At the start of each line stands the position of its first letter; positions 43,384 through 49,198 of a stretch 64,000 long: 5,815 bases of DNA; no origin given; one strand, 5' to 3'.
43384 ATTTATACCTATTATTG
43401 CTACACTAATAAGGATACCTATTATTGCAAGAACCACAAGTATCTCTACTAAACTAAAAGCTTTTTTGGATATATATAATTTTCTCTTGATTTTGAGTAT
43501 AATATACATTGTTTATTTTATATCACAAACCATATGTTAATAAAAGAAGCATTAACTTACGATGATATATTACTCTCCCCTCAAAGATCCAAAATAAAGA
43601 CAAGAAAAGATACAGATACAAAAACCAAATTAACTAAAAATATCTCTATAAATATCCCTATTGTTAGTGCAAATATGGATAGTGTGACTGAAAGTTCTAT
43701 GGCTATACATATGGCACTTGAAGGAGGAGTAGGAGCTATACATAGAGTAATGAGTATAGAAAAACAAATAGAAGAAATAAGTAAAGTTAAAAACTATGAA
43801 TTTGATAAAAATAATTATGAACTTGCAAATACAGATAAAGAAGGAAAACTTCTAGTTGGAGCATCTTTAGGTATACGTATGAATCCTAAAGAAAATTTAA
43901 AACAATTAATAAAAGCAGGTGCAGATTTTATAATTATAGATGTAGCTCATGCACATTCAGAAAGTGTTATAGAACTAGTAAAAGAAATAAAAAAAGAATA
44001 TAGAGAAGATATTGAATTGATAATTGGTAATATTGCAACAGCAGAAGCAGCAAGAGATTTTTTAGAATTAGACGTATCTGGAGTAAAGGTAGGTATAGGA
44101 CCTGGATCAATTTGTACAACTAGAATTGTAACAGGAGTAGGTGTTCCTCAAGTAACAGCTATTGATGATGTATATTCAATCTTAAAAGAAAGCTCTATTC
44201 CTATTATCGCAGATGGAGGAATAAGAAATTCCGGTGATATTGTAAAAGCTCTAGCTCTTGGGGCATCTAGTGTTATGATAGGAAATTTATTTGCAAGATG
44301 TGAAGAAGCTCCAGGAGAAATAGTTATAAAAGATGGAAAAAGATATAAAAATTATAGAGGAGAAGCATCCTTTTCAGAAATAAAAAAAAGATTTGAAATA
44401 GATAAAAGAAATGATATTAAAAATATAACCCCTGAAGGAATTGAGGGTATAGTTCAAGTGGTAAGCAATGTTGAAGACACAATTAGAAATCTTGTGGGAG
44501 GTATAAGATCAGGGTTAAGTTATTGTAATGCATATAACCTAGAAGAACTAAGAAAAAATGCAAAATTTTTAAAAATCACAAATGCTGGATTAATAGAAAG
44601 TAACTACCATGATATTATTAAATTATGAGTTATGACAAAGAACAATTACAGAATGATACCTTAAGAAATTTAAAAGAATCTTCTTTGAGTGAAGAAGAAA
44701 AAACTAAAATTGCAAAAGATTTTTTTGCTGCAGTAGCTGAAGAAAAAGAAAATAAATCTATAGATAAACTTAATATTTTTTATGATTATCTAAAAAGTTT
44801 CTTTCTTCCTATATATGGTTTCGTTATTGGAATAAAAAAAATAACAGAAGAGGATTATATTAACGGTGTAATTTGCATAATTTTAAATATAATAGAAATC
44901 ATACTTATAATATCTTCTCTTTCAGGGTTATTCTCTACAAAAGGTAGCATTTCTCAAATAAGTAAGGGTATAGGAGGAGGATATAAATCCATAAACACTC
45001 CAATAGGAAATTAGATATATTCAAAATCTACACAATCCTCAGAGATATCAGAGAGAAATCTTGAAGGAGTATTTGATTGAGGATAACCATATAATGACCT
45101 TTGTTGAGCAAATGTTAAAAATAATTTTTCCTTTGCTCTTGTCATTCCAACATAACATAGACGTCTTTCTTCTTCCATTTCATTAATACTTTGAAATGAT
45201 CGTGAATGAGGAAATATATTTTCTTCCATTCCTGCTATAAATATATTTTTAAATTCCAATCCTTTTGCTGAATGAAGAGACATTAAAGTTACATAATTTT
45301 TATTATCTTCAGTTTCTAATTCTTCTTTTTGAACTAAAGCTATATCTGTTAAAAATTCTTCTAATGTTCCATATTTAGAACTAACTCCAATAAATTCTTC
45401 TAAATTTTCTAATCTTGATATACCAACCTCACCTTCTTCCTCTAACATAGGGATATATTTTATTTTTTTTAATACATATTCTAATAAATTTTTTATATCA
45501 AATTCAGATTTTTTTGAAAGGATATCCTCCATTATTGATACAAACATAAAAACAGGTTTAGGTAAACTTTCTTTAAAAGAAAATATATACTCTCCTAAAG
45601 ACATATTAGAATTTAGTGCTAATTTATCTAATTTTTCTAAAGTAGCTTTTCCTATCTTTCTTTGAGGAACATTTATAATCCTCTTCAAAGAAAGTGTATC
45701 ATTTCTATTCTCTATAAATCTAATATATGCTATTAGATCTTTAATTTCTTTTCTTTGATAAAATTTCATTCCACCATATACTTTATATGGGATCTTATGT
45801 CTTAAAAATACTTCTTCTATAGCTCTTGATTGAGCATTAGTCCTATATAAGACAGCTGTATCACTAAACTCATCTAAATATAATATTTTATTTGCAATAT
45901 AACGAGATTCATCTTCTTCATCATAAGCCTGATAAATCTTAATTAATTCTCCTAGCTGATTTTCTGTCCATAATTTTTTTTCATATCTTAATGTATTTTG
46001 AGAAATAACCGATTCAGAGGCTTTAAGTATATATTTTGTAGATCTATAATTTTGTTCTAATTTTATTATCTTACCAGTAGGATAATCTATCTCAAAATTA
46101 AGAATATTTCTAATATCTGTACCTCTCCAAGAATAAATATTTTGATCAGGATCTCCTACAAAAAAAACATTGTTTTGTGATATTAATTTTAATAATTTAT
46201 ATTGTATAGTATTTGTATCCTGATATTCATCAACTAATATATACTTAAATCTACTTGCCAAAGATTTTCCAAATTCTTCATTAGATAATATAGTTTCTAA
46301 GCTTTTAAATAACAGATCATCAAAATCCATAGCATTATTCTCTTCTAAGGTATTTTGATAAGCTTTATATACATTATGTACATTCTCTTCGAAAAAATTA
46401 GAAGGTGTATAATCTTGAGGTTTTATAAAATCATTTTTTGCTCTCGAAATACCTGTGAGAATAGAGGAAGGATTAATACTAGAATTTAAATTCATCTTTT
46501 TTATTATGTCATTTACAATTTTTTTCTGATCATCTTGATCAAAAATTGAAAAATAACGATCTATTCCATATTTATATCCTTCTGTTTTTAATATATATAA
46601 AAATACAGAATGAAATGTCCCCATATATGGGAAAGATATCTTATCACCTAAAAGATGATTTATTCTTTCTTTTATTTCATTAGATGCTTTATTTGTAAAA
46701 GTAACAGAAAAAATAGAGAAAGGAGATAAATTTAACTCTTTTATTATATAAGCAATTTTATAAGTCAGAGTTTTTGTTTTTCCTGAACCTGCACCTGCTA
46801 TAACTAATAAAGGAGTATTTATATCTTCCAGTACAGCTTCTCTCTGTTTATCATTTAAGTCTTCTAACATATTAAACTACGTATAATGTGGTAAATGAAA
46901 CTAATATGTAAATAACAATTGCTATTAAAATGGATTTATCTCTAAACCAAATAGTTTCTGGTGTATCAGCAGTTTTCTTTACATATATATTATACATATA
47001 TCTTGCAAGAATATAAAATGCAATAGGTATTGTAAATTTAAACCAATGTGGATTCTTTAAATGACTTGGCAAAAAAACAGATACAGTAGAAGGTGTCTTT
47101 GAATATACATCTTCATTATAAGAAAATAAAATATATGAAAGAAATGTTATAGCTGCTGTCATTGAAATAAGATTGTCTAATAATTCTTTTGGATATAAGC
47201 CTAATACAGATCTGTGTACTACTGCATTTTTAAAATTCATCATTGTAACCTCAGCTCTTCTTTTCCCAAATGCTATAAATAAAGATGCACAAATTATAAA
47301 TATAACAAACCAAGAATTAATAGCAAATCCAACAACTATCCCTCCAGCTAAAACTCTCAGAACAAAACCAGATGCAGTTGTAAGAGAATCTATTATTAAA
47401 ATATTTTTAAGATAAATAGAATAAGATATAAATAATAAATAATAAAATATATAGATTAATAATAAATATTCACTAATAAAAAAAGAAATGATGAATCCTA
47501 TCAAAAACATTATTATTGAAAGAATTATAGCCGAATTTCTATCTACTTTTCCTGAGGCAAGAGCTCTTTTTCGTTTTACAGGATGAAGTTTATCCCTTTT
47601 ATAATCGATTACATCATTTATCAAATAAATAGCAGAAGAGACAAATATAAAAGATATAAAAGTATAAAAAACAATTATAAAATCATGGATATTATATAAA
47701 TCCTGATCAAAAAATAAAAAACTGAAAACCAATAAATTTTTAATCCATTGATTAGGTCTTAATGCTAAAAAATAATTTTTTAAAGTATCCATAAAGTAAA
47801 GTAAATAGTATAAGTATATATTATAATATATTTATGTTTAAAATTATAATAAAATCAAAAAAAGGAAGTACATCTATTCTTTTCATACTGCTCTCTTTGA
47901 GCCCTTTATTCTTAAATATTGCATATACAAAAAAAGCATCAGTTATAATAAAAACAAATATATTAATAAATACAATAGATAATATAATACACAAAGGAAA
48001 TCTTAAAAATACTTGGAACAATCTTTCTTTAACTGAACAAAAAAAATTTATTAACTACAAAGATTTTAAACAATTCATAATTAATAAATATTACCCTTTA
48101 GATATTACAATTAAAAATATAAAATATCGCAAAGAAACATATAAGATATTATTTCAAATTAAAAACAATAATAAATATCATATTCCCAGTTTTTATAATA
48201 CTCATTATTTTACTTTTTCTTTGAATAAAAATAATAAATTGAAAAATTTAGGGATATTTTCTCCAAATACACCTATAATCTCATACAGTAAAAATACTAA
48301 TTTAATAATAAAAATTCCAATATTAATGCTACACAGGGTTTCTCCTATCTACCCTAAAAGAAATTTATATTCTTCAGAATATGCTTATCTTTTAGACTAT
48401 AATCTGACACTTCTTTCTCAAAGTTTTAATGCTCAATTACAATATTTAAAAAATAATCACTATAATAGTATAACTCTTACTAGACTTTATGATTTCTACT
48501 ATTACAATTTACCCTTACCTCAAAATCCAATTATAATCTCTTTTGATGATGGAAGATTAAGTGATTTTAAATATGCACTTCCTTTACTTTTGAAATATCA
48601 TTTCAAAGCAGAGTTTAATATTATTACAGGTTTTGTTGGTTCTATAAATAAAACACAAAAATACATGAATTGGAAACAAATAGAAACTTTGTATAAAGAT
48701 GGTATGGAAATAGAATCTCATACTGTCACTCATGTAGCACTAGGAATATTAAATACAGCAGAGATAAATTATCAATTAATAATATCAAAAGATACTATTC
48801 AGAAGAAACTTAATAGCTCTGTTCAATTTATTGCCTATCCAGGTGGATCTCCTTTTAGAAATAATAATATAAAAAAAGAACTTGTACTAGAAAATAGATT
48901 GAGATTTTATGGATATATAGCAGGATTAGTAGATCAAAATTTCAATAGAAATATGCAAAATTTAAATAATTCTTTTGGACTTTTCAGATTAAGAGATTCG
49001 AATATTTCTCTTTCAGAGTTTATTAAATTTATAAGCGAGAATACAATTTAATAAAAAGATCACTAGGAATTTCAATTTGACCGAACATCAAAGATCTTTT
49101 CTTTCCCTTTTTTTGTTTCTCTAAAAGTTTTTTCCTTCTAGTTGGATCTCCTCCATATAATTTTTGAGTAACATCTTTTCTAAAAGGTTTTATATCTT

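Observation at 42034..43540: Tandem type IV pilin paralogs sharing a ~260-bp near-identical 5' region and promoter, with divergent C-terminal domains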

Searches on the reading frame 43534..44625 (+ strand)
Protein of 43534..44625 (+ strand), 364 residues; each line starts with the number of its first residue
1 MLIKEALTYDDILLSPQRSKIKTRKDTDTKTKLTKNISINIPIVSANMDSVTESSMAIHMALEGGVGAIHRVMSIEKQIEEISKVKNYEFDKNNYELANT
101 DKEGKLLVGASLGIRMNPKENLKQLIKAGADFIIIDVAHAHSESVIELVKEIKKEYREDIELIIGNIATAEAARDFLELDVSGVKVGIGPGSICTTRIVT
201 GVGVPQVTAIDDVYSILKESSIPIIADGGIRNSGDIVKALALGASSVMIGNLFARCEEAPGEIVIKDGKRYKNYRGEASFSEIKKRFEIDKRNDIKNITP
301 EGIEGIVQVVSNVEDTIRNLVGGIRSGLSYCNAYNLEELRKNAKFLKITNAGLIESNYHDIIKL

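Call 7: search_protein_families(library=pfam, proteins=[window:43534-44625:+], max_evalue=0.01)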
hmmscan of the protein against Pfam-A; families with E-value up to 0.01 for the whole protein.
window:43534-44625:+ (364 aa): 12 families
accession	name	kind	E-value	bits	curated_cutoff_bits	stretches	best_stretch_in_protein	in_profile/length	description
PF00478.31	IMPDH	-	2.3e-133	444.9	25.6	1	6-359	1-345/345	IMP dehydrogenase / GMP reductase domain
PF03060.21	NMO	-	6.5e-12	45.9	28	1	31-266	2-238/331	Nitronate monooxygenase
PF01070.24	FMN_dh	-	1.7e-10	40.9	24.9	1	149-254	210-306/350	FMN-dependent dehydrogenase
PF00977.27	His_biosynth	-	3.3e-08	33.7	23.6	1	207-253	59-105/228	Histidine biosynthesis protein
PF01645.23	Glu_synthase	-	3.7e-07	30.1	20.4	1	167-251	220-305/369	Conserved region in glutamate synthase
PF05690.20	ThiG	-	2.2e-05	24.3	23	1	198-257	155-211/247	Thiazole biosynthesis protein ThiG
PF02310.24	B12-binding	-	2.9e-05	24.3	32.1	1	112-191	34-113/121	B12 binding domain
PF04131.20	NanE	-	0.00036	20.2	27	1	120-258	55-181/192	Putative N-acetylmannosamine-6-phosphate epimerase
PF04481.18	DUF561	-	0.00036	20.2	21.6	0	195-258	160-222/243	Protein of unknown function (DUF561)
PF01180.27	DHO_dh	-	0.00095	18.9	27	1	208-251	225-270/291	Dihydroorotate dehydrogenase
PF01207.24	Dus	-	0.0021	17.6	20.4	0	209-251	172-215/311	Dihydrouridine synthase (Dus)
PF04309.18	G3P_antiterm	-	0.0079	16.1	27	0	215-249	133-167/173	Glycerol-3-phosphate responsive antiterminator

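Call 32: search_protein_families(library=ncbifam, proteins=[window:43534-44625:+], max_evalue=0.01)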
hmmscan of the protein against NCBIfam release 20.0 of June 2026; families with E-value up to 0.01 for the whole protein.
window:43534-44625:+ (364 aa): 31 families (the best 25 are shown)
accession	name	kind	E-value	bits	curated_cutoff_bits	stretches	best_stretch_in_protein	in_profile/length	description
TIGR01302.1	IMP_dehydrog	equivalog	7.6e-113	377.7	481.5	2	93-340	200-449/450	IMP dehydrogenase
NF005311.0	PRK06843.1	equivalog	6.6e-108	361.2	779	2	92-363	128-402/404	inosine 5-monophosphate dehydrogenase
NF052358.1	GMPRedGuaB1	equivalog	2.1e-69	234.9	675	2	99-346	209-462/479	GMP reductase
NF005869.0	PRK07807.1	equivalog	3.4e-69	234.1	549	2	99-344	209-460/479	GuaB1 family IMP dehydrogenase-related protein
TIGR01303.1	IMP_DH_rel_1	equivalog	1.3e-61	209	562.75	2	99-346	207-460/475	GuaB1 family IMP dehydrogenase-related protein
NF003966.0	PRK05458.1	equivalog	2.3e-61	207.9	344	1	5-342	4-312/327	GMP reductase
NF005493.0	PRK07107.1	equivalog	1.4e-54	185.5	585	2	86-362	213-492/502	IMP dehydrogenase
NF003470.0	PRK05096.1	equivalog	4.1e-54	184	397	1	6-350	8-338/347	GMP reductase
TIGR01306.1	GMP_reduct_2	equivalog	7.2e-54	183.5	465.65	1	8-342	3-308/321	GMP reductase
TIGR01305.1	GMP_reduct_1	equivalog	2.1e-53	181.5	492.15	1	7-350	8-337/343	GMP reductase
TIGR01304.1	IMP_DH_rel_2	equivalog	3.1e-36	125.4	342.1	1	6-341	12-360/365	GuaB3 family IMP dehydrogenase-related protein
TIGR03151.1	enACPred_II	equivalog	1.7e-10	40.7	453.1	1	198-259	138-199/307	enoyl-[acyl-carrier-protein] reductase FabK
NF005574.0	PRK07259.1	equivalog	3.6e-08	32.7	269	1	208-285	224-300/304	dihydroorotate dehydrogenase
TIGR03966.1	actino_HemFlav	equivalog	1.2e-07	30.8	470.85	1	220-262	301-343/385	pre-mycofactocin synthase MftD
NF008398.0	PRK11197.1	subfamily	2.4e-07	29.9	376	1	161-261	247-340/381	L-lactate dehydrogenase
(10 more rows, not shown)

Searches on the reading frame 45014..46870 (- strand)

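Call 7: search_protein_families(library=pfam, proteins=[window:45014-46870:-], max_evalue=0.01)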
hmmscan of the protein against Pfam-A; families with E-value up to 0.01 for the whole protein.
window:45014-46870:- (619 aa): 8 families
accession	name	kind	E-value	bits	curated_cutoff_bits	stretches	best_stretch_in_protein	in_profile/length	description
PF00580.27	UvrD-helicase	-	1e-81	275.1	23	1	5-264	1-271/271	UvrD/REP helicase N-terminal domain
PF13361.12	UvrD_C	-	8e-76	256.2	25.6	1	269-589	1-349/350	UvrD-like helicase C-terminal domain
PF13245.12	AAA_19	-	1.1e-23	84.3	25.1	1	9-247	1-132/134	AAA domain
PF13538.12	UvrD_C_2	-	1.9e-09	37.7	27.4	1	527-585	2-51/52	UvrD-like helicase C-terminal domain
PF01443.25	Viral_helicase1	-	2.3e-06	28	21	0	200-247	50-100/228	Viral superfamily 1 RNA helicase core domain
PF13604.12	AAA_30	-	1.6e-05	25.2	27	0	5-70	2-66/191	AAA domain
PF13087.12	AAA_12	-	0.00064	19.8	27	0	483-585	109-190/195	AAA domain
PF13086.12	AAA_11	-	0.0034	17.6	27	0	5-72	2-74/257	AAA domain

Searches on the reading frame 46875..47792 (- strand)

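Call 7: search_protein_families(library=pfam, proteins=[window:46875-47792:-], max_evalue=0.01)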
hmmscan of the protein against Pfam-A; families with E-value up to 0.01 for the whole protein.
window:46875-47792:- (306 aa): 1 family
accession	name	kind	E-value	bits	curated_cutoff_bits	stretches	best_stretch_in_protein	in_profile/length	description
PF01040.23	UbiA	-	8.4e-21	74.8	34.2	1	36-176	17-158/250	UbiA prenyltransferase family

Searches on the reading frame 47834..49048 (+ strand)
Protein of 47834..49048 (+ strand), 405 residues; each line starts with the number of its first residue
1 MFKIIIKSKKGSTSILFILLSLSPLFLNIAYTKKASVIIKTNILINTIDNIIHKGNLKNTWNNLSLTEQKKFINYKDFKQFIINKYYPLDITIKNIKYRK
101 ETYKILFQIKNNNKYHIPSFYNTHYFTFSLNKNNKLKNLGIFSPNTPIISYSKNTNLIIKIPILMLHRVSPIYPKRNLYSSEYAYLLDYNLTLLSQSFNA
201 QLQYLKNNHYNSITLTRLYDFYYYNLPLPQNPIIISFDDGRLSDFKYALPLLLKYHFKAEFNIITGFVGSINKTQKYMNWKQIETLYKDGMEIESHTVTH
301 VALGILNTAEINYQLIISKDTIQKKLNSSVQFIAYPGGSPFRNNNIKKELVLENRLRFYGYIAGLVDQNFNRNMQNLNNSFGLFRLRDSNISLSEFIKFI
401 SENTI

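Call 7: search_protein_families(library=pfam, proteins=[window:47834-49048:+], max_evalue=0.01)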
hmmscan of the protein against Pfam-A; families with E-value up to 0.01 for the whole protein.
window:47834-49048:+ (405 aa): 1 family
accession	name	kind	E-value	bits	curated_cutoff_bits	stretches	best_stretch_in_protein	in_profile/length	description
PF01522.26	Polysacc_deac_1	-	1e-17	64.7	23.1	1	228-346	4-112/124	Polysaccharide deacetylase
